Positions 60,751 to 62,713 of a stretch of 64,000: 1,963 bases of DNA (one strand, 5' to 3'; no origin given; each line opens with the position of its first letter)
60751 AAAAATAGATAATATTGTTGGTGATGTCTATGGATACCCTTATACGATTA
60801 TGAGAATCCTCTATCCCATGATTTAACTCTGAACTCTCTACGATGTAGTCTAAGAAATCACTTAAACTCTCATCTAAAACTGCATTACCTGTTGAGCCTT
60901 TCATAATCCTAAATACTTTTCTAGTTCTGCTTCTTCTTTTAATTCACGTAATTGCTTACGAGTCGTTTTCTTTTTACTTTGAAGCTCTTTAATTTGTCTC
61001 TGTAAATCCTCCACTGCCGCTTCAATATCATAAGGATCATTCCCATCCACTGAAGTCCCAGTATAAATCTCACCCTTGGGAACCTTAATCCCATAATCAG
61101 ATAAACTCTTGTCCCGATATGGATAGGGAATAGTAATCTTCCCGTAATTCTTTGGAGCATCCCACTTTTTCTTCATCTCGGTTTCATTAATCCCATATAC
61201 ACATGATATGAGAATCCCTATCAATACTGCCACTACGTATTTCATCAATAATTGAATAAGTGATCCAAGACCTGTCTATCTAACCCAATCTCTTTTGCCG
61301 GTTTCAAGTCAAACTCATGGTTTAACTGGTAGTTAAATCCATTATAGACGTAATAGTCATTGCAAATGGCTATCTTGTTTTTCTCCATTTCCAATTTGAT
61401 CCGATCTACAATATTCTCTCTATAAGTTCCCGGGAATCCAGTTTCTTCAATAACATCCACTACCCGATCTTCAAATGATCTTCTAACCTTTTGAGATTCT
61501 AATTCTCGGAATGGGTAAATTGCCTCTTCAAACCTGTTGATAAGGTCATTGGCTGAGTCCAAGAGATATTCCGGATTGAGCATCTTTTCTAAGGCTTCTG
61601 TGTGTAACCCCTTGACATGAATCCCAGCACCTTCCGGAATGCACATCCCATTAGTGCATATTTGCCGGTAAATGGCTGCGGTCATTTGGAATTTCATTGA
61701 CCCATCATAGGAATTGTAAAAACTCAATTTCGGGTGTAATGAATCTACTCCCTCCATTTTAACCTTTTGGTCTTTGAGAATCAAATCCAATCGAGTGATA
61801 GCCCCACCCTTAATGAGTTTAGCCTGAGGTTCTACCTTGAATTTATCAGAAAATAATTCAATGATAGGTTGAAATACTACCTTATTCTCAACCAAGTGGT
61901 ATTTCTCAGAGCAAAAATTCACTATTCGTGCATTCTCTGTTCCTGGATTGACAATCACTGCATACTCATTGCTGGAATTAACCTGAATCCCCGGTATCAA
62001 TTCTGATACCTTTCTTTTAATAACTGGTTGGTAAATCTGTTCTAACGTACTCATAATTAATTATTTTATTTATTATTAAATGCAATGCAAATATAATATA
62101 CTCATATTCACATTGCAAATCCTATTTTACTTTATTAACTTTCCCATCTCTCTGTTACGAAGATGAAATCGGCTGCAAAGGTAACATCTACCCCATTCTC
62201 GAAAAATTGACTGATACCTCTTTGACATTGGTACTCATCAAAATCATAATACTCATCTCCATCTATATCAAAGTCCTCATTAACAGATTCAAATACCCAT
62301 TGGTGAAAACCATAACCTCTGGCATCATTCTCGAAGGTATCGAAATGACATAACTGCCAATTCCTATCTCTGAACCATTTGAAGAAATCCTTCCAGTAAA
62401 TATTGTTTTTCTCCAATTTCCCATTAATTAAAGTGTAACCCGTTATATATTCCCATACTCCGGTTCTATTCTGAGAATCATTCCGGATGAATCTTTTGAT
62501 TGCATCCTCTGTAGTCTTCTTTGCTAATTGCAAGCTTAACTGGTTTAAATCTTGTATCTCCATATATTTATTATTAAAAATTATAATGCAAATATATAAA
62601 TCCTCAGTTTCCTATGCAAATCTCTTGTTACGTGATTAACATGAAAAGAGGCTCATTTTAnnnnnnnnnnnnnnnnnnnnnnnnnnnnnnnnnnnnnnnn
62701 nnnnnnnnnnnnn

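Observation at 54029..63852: About 10-kb array of around 25 small acidic or membrane proteins in promoter-punctuated mini-operons, with a tandem paralog pair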

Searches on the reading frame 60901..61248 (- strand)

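Call 5: search_protein_families(library=phrogs, proteins=[window:60901-61248:-], max_evalue=0.01)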
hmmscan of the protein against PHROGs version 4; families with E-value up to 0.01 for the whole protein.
window:60901-61248:- (115 aa): 0 families

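Call 26: search_protein_families(library=pfam, alignment_id=A1, max_evalue=0.01)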
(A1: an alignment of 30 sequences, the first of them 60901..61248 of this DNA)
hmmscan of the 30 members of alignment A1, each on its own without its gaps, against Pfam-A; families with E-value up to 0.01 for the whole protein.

A. member 1, window:60901-61248:- (115 aa): 0 families

B. families by the number of members that match (of 30 scanned): 9 families
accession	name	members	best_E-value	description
PF24608.2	PDDEXK_15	1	1.4e-30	Phage putative PDDEXK endonuclease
PF02463.25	SMC_N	1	2.7e-11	RecF/RecN/SMC N terminal domain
PF17522.7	DUF5446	1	0.00033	Family of unknown function (DUF5446)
PF15070.11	GOLGA2L5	1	0.0027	Putative golgin subfamily A member 2-like protein 5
PF21423.2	AhtL-like_1st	1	0.0044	Pyrogallol hydroxytransferase large subunit-like, domain 1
PF18942.5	DUF5689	1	0.0051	Family of unknown function (DUF5689)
PF08506.16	Cse1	1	0.006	Cse1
PF22128.2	Alp7A_like_C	1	0.0079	Alp7A C-terminal domain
PF25607.1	DUF7939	1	0.0088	Domain of unknown function (DUF7939)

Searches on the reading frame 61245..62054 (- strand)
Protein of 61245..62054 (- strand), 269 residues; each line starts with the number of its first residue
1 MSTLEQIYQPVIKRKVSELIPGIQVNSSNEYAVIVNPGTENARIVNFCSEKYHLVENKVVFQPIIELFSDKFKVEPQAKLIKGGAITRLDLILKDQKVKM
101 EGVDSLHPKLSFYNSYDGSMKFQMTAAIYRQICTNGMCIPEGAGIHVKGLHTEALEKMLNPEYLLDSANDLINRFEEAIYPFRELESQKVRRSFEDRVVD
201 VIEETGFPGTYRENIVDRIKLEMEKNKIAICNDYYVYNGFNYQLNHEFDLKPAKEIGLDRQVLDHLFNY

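Call 5: search_protein_families(library=phrogs, proteins=[window:61245-62054:-], max_evalue=0.01)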
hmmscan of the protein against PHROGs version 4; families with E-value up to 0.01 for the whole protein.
window:61245-62054:- (269 aa): 5 families
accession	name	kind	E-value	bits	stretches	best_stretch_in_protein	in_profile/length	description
phrog_1221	-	unknown function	3.7e-10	40.4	1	41-157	96-213/355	-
phrog_21518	-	unknown function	5.3e-09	36.9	1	41-178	44-183/285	-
phrog_38703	-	unknown function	1.1e-08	36.2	1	41-138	44-144/170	-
phrog_1362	-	unknown function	0.0022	18.2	1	110-142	219-252/391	-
phrog_12094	-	unknown function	0.0062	16.7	1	110-141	100-131/281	-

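Call 7: search_protein_families(library=pfam, proteins=[window:61245-62054:-], max_evalue=0.01)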
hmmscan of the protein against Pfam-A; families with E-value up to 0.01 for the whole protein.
window:61245-62054:- (269 aa): 1 family
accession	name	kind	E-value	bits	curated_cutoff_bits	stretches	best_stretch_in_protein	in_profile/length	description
PF06067.16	DUF932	-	1.5e-12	48.2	23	1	48-186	5-143/227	Domain of unknown function (DUF932)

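Call 18: search_dna_similar(query=window:61245-62054:-, collection=phages, mode=protein, max_rows=15)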
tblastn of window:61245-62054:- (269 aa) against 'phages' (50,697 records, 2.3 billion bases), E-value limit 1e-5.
Records with a match: 6; places in all: 6; records where one place covers at least 80% of the query: 6.
Best place of each record, by identity: <60% 6.
By first word of the organism name: Bacteroides 5; Microcystis 1.
By host as written in the record: Bacteroides thetaiotaomicron VPI-5485 1; Bacteroides thetaiotaomicron VPI-5490 1; Bacteroides thetaiotaomicron VPI-5487 1; Bacteroides thetaiotaomicron VPI-5488 1; Bacteroides thetaiotaomicron VPI-5489 1; Microcystis wesenbergii 1.
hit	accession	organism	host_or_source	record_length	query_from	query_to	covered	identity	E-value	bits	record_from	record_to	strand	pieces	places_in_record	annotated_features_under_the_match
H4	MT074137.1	Bacteroides phage DAC16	Bacteroides thetaiotaomicron VPI-5485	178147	1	267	99%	25.3%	1e-6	55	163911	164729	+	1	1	hypothetical protein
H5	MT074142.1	Bacteroides phage DAC23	Bacteroides thetaiotaomicron VPI-5490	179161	1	267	99%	25.2%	1e-7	59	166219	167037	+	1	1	hypothetical protein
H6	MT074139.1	Bacteroides phage DAC19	Bacteroides thetaiotaomicron VPI-5487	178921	1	267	99%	25.2%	1e-7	58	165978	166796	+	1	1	hypothetical protein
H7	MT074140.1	Bacteroides phage DAC20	Bacteroides thetaiotaomicron VPI-5488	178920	1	267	99%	25.2%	1e-7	58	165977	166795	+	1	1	hypothetical protein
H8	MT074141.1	Bacteroides phage DAC22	Bacteroides thetaiotaomicron VPI-5489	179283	1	267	99%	25.2%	2e-7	57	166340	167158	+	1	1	hypothetical protein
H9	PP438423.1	Microcystis phage Mwe-JY31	Microcystis wesenbergii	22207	27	263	88%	24.2%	3e-12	72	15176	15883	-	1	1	hypothetical protein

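Call 19: find_related_loci(query=window:61245-62054:-, collection=viral_contigs, flank=10000)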
Query window:61245-62054:- (269 aa) in viral_contigs; peptide patterns used: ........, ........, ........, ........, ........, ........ (x = any residue, [..] = any of these).
12 stretches matched a pattern; 3 encode a relative of the query (tblastn E <= 1e-3); 3 distinct loci.
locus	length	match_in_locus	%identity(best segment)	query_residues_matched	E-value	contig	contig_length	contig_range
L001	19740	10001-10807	97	1-269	0e+0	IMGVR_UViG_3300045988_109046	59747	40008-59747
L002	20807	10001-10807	96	1-269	7e-180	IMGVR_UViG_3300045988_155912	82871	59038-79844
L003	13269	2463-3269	96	1-269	8e-180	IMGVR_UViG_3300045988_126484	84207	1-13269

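Call 36: search_solved_structures(query=window:61245-62054:-, max_evalue=1)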
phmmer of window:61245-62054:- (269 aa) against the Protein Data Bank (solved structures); distinct sequences matched with E-value up to 1: 0.

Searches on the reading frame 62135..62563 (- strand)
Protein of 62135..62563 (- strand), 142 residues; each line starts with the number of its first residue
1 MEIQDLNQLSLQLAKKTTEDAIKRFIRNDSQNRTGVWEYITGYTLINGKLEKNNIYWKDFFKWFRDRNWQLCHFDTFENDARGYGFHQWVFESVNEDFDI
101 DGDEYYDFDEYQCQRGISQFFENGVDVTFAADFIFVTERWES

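Call 5: search_protein_families(library=phrogs, proteins=[window:62135-62563:-], max_evalue=0.01)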
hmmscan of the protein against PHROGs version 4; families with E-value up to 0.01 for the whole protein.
window:62135-62563:- (142 aa): 0 families

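Call 7: search_protein_families(library=pfam, proteins=[window:62135-62563:-], max_evalue=0.01)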
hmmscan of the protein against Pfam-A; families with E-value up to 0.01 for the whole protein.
window:62135-62563:- (142 aa): 0 families
